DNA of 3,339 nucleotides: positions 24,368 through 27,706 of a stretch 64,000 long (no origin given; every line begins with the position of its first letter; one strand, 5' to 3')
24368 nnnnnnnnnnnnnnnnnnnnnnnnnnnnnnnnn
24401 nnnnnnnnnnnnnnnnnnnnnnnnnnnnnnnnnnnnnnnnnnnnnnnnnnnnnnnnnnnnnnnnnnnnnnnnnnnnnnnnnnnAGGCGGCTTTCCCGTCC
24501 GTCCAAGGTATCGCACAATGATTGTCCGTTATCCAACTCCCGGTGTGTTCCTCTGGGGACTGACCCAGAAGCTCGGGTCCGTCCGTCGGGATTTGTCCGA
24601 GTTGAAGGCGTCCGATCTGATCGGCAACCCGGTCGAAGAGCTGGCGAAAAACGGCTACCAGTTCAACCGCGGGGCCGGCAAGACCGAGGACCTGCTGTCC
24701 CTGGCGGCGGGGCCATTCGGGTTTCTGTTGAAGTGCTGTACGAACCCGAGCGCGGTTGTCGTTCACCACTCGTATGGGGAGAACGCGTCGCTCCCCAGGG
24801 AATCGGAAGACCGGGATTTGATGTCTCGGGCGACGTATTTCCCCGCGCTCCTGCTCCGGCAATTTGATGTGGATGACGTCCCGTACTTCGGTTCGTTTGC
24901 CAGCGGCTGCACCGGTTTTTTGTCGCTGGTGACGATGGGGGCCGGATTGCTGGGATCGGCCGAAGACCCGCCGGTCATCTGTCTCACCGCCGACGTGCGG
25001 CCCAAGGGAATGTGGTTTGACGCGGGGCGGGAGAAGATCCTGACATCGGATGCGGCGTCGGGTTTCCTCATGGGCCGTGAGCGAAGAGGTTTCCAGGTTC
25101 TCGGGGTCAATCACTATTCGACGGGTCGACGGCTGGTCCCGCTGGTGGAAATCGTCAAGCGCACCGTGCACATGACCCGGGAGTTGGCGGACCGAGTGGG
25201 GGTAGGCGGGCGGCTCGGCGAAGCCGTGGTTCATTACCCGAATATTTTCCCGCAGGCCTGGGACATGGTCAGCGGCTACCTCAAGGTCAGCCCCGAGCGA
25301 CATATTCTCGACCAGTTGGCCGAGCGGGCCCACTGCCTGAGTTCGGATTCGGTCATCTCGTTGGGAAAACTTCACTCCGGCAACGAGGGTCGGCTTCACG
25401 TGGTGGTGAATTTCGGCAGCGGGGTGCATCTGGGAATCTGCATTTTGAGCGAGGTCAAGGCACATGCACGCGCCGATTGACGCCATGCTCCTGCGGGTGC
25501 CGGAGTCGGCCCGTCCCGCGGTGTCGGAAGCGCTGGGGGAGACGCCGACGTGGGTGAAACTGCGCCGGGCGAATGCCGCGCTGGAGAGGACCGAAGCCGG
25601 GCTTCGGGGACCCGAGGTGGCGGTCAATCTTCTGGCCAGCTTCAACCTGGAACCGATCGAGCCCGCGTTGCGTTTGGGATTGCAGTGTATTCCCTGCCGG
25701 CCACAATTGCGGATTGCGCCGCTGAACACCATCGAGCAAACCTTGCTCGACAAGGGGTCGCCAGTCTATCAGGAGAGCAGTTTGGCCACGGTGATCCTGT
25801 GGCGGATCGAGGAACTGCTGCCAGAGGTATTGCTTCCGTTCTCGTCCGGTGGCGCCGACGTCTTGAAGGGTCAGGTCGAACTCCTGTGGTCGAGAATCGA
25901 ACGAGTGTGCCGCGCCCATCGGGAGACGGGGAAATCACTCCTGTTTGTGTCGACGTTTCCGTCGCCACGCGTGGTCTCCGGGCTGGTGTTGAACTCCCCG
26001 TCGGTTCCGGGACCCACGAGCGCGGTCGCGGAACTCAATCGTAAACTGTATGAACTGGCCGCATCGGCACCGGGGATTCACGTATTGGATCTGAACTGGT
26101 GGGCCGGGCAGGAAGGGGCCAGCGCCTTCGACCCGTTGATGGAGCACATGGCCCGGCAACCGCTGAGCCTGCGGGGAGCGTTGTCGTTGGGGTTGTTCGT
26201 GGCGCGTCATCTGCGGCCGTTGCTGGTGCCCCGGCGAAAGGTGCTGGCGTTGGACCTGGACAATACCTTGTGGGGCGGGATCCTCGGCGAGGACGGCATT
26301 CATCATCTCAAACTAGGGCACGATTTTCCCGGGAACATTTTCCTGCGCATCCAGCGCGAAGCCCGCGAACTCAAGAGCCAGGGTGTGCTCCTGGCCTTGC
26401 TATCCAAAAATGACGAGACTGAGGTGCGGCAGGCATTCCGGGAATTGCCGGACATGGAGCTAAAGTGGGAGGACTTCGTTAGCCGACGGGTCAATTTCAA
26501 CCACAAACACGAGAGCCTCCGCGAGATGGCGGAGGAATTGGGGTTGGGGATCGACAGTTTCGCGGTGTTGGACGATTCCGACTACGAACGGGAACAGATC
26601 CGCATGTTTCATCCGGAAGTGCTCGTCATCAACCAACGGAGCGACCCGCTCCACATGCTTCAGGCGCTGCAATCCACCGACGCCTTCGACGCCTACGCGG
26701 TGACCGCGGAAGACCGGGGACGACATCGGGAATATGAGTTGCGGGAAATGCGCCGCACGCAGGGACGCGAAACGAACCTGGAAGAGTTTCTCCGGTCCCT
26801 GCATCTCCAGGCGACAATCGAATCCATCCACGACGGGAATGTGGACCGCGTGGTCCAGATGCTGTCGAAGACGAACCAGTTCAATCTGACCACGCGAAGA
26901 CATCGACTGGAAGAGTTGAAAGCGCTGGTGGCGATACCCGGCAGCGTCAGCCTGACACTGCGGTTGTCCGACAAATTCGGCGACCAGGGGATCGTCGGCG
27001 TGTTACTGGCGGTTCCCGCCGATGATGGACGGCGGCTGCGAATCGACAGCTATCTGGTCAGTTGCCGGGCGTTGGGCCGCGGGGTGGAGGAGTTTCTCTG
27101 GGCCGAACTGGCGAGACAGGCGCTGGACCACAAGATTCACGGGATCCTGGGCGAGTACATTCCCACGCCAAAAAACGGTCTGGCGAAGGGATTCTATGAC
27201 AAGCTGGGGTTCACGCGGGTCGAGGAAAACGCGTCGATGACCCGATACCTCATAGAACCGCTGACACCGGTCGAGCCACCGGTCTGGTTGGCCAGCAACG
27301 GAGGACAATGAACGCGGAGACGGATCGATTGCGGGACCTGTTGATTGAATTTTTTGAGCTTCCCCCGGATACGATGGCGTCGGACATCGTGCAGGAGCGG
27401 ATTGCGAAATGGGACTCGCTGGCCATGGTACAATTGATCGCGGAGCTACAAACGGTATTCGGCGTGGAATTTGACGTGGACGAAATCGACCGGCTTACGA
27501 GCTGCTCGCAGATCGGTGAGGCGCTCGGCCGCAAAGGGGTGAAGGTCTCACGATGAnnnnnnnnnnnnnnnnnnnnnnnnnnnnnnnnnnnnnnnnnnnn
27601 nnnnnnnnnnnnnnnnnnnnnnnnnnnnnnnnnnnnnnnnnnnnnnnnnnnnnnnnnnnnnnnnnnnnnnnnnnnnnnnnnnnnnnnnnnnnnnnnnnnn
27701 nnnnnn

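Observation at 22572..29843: Acyl-ligase / ACP / FabH-like / FkbH-like / ACP / acetyltransferase cassette between the exosortase and prsTKR: a tetronate- or glyceryl-acyl-type small-molecule pathway grafted into a PEP-CTERM locus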

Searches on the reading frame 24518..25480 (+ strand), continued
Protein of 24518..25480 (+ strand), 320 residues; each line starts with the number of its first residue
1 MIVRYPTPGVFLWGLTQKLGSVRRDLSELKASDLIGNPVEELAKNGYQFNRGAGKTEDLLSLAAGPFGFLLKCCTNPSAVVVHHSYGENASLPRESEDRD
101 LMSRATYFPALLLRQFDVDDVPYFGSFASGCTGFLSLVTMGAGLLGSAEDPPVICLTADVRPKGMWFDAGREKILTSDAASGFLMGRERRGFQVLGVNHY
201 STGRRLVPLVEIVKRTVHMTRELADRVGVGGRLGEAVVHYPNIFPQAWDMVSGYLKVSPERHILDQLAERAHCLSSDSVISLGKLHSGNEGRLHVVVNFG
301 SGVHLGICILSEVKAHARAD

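Call 72: search_dna_similar(query=window:24518-25480:+, collection=plasmids, mode=protein, max_rows=15, max_evalue=0.001)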
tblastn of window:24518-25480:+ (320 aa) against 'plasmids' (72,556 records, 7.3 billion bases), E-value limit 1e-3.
No match.

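Call 77: find_encoding_contigs(protein=P0045, flank=10000, max_places=1)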
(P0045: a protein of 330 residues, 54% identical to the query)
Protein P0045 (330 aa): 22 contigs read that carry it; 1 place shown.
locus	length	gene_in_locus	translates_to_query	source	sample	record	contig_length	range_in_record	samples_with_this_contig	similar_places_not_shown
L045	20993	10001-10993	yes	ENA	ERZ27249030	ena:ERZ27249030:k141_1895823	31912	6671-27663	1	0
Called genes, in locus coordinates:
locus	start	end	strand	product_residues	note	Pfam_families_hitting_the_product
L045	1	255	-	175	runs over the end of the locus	PF25084:LbH_EIF2B (faint), PF25087:GMPPB_C (weak), PF00132:Hexapep, PF14602:Hexapep_2 (weak)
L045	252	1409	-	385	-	PF01408:GFO_IDH_MocA, PF22725:GFO_IDH_MocA_C3, PF02894:GFO_IDH_MocA_C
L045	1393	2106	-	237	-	PF02397:Bac_transf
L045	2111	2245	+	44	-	-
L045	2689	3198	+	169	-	-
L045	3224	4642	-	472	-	PF02614:UxaC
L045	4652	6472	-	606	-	PF16257:UxaE (weak)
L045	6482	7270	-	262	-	PF00106:adh_short, PF08659:KR, PF13561:adh_short_C2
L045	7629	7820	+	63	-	-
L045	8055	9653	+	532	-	PF00501:AMP-binding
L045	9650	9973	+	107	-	-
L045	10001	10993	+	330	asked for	-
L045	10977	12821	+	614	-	-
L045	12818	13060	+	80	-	-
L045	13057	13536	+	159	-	PF00132:Hexapep, PF14602:Hexapep_2 (weak)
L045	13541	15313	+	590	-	-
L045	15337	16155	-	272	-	PF05050:Methyltransf_21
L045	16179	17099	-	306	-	PF00535:Glycos_transf_2, PF10111:Glyco_tranf_2_2, PF13641:Glyco_tranf_2_3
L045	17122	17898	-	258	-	-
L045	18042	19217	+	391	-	PF05426:Alginate_lyase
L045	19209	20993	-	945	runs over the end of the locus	PF13229:Beta_helix (faint), PF05345:He_PIG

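Call 78: find_encoding_contigs(protein=P0029, flank=10000, max_places=1)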
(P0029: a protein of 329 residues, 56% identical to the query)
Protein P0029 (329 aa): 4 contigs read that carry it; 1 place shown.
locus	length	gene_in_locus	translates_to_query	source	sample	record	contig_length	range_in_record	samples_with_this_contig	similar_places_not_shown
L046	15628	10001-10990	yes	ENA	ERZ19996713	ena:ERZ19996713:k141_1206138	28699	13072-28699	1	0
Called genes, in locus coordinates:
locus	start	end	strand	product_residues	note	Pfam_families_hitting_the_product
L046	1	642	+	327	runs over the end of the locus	PF00248:Aldo_ket_red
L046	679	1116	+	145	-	PF14534:DUF4440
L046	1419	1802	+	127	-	-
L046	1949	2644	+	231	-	PF12779:WXXGXW (faint)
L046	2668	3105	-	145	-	PF00072:Response_reg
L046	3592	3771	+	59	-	-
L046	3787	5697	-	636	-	PF01301:Glyco_hydro_35, PF02449:Glyco_hydro_42, PF21317:BetaGal_ABD_1, PF21467:BetaGal_gal-bd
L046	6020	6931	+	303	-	PF00535:Glycos_transf_2, PF10111:Glyco_tranf_2_2, PF13641:Glyco_tranf_2_3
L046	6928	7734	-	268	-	PF05050:Methyltransf_21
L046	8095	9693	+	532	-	PF00501:AMP-binding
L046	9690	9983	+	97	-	-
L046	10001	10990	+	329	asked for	-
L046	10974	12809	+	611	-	-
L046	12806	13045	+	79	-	PF00550:PP-binding (faint)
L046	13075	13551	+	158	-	PF25087:GMPPB_C (faint), PF00132:Hexapep, PF14602:Hexapep_2 (weak)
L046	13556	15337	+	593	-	-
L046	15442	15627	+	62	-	?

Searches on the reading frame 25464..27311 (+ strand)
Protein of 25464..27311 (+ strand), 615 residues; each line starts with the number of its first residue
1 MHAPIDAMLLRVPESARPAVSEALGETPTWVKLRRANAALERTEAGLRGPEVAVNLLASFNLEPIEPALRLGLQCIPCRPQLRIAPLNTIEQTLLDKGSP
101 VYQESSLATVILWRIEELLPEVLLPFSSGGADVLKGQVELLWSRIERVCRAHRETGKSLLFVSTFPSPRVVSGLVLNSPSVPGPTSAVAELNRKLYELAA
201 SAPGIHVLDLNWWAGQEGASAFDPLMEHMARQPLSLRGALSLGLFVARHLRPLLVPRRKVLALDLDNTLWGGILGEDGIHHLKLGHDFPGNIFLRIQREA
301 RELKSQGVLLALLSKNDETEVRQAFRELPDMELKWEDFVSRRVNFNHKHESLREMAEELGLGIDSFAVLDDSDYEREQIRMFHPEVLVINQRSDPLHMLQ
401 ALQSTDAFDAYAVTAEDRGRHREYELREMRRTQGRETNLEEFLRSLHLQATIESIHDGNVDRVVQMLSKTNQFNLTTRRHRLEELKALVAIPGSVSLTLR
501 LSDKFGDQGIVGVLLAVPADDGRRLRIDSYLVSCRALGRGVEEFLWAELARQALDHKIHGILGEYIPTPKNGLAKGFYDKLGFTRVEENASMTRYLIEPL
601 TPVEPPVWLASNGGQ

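Call 3: search_protein_families(library=ncbifam, proteins=[window:25464-27311:+], max_evalue=0.001)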
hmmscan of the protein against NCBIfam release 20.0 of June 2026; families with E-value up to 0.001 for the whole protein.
window:25464-27311:+ (615 aa): 2 families
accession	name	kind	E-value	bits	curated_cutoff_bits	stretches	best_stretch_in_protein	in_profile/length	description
TIGR01686.1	FkbH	subfamily_domain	6.1e-80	268.8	146.65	1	258-584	3-320/323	FkbH domain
TIGR01681.1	HAD-SF-IIIC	subfamily_domain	3.8e-15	56.9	35.75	1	259-380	1-129/132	HAD-IIIC family phosphatase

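Call 4: search_protein_families(library=pfam, proteins=[window:25464-27311:+], max_evalue=0.001)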
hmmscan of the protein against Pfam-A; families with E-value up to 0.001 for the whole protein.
window:25464-27311:+ (615 aa): 0 families

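Call 38: search_solved_structures(query=window:25464-27311:+, max_evalue=0.01)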
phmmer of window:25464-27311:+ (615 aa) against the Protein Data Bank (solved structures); distinct sequences matched with E-value up to 0.01: 1.
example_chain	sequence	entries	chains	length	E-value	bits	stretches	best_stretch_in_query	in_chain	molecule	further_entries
3slr_A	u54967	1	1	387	2.6e-28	102.1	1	188-414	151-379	uncharacterized protein BF1531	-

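Call 71: search_dna_similar(query=window:25464-27311:+, collection=plasmids, mode=protein, max_rows=25)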
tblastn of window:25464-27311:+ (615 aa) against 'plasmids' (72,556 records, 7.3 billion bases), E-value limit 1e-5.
Records with a match: 207; places in all: 210; records where one place covers at least 80% of the query: 12.
Best place of each record, by identity: <60% 207.
By first word of the organism name: Bacillus 52; Streptomyces 40; Sinorhizobium 40; Ralstonia 15; Clostridium 13; Rhodococcus 5; Rhizobium 5; Nocardia 3; Methylosinus 2; Erwinia 2; and 26 more.
By predicted mobility (MOB-suite, as given by PLSDB): non-mobilizable 126; mobilizable 76; conjugative 5.
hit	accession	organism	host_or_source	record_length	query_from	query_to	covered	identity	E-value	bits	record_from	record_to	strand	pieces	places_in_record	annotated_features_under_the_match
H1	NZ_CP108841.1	Streptomyces chartreusis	-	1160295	5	584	94%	31.2%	1e-55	211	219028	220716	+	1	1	none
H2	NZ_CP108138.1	Streptomyces sp. NBC_00184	-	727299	46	595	89%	32.6%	1e-61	229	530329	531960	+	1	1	HAD-IIIC family phosphatase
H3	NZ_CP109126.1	Streptomyces anulatus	-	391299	25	580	90%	31.3%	3e-46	183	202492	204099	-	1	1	SDR family NAD(P)-dependent oxidoreductase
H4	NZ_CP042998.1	Aquisphaera giovannonii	-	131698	49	597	89%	30.8%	1e-44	178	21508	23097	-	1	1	HAD-IIIC family phosphatase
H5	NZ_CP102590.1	Niallia taxi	-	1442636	28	607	94%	29.0%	7e-54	206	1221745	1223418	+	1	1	none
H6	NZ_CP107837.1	Streptomyces sp. NBC_00523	-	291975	94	603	83%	32.5%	7e-60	224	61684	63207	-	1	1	HAD-IIIC family phosphatase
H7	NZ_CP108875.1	Streptomyces sp. NBC_00826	-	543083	109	584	77%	34.8%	9e-60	223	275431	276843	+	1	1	HAD-IIIC family phosphatase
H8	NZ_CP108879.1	Streptomyces sp. NBC_00822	-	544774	109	584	77%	34.8%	9e-60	223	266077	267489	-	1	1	HAD-IIIC family phosphatase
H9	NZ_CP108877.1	Streptomyces sp. NBC_00825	-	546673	109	584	77%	34.8%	9e-60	223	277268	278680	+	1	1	HAD-IIIC family phosphatase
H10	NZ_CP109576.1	Streptomyces sp. NBC_01369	-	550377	109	584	77%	34.8%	9e-60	223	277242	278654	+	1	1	HAD-IIIC family phosphatase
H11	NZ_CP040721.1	Rhodococcus pyridinivorans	prokaryote,Quinoline-degrading ...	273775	37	582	89%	30.3%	4e-32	140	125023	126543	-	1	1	type I polyketide synthase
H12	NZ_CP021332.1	Maritalea myrionectae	pure culture,Lava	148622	54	587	87%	30.1%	3e-56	213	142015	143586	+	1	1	HAD-IIIC family phosphatase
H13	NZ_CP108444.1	Streptomyces sp. NBC_01276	-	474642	124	584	75%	34.8%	3e-50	195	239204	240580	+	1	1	HAD-IIIC family phosphatase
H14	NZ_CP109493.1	Streptomyces sp. NBC_01435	-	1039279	80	591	83%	31.0%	6e-54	206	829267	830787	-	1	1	record has no annotation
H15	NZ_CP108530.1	Streptomyces sp. NBC_01224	-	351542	85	581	81%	31.5%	2e-47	186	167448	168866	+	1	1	HAD-IIIC family phosphatase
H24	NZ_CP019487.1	Sinorhizobium meliloti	alfalfa,single cell,nitrogen fixing ...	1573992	222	612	64%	34.8%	9e-63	233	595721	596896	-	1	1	none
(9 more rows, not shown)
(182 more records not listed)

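Call 73: get_annotated_region(hit=H24, flank=8000)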
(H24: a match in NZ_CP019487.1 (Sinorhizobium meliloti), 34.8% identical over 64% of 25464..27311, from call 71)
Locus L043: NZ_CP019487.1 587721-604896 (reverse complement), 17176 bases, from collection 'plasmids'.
description: Sinorhizobium meliloti strain B399 plasmid pSym, complete sequence
organism: Sinorhizobium meliloti (NCBI taxid 382)
taxonomy: Bacteria; Pseudomonadota; Alphaproteobacteria; Hyphomicrobiales; Rhizobiaceae; Sinorhizobium; Sinorhizobium meliloti
host: -; source: alfalfa,single cell,nitrogen fixing nodules; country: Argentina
typing (MOB-suite, as given by PLSDB): mobilizable; relaxase MOBQ
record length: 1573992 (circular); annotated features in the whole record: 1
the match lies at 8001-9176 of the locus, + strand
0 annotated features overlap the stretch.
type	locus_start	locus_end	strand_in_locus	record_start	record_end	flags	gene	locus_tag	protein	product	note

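Call 74: get_annotated_region(hit=H12, flank=8000)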
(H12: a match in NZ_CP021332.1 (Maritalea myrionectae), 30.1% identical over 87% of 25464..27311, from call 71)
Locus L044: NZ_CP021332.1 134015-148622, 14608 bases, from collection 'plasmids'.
description: Maritalea myrionectae strain HL2708#5 plasmid pHL2708Y3, complete sequence
organism: Maritalea myrionectae (NCBI taxid 454601)
taxonomy: Bacteria; Pseudomonadota; Alphaproteobacteria; Hyphomicrobiales; Devosiaceae; Maritalea; Maritalea myrionectae
host: -; source: pure culture,Lava; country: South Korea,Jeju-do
typing (MOB-suite, as given by PLSDB): non-mobilizable
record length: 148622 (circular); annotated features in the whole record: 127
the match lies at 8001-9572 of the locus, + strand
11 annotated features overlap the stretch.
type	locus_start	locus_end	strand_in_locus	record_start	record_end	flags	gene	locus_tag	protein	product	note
CDS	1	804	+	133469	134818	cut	-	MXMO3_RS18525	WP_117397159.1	ISNCY family transposase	-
CDS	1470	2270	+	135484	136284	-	-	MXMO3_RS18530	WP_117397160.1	ABC transporter permease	-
CDS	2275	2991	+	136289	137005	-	-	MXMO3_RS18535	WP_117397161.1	ABC transporter ATP-binding protein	-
CDS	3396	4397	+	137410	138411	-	pseB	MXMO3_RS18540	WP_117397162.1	UDP-N-acetylglucosamine 4,6-dehydratase (inverting)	-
CDS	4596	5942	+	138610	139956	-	-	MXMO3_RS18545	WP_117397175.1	UDP-glucose/GDP-mannose dehydrogenase family protein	-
CDS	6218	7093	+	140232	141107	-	-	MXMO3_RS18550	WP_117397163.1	NAD-dependent epimerase/dehydratase family protein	-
CDS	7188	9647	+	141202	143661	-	-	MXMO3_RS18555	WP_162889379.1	HAD-IIIC family phosphatase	-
CDS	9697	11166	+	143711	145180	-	-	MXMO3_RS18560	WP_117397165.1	SDR family NAD(P)-dependent oxidoreductase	-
CDS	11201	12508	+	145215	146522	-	-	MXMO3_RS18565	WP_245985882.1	DUF4910 domain-containing protein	-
CDS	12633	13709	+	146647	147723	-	-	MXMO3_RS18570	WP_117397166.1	N-acetylneuraminate synthase family protein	GO:0016051 - carbohydrate biosynthetic process [Evidence IEA]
CDS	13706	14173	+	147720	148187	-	-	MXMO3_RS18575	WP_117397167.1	glycosyltransferase family 2 protein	-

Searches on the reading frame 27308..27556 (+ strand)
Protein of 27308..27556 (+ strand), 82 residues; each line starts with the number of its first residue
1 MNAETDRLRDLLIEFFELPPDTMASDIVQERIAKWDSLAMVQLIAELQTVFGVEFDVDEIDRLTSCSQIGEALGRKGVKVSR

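Call 3: search_protein_families(library=ncbifam, proteins=[window:27308-27556:+], max_evalue=0.001)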
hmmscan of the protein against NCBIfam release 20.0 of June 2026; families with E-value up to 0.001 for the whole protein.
window:27308-27556:+ (82 aa): 1 family
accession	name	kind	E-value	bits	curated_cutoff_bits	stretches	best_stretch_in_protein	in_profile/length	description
NF003464.0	PRK05087.1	equivalog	0.00052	20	68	1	25-62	26-61/78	D-alanine--poly(phosphoribitol) ligase subunit DltC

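Call 4: search_protein_families(library=pfam, proteins=[window:27308-27556:+], max_evalue=0.001)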
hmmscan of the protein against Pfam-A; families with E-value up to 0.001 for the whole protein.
window:27308-27556:+ (82 aa): 1 family
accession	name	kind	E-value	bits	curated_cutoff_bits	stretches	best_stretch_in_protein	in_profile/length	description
PF00550.31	PP-binding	-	5.2e-06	27.1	20.8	1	7-72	2-66/67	Phosphopantetheine attachment site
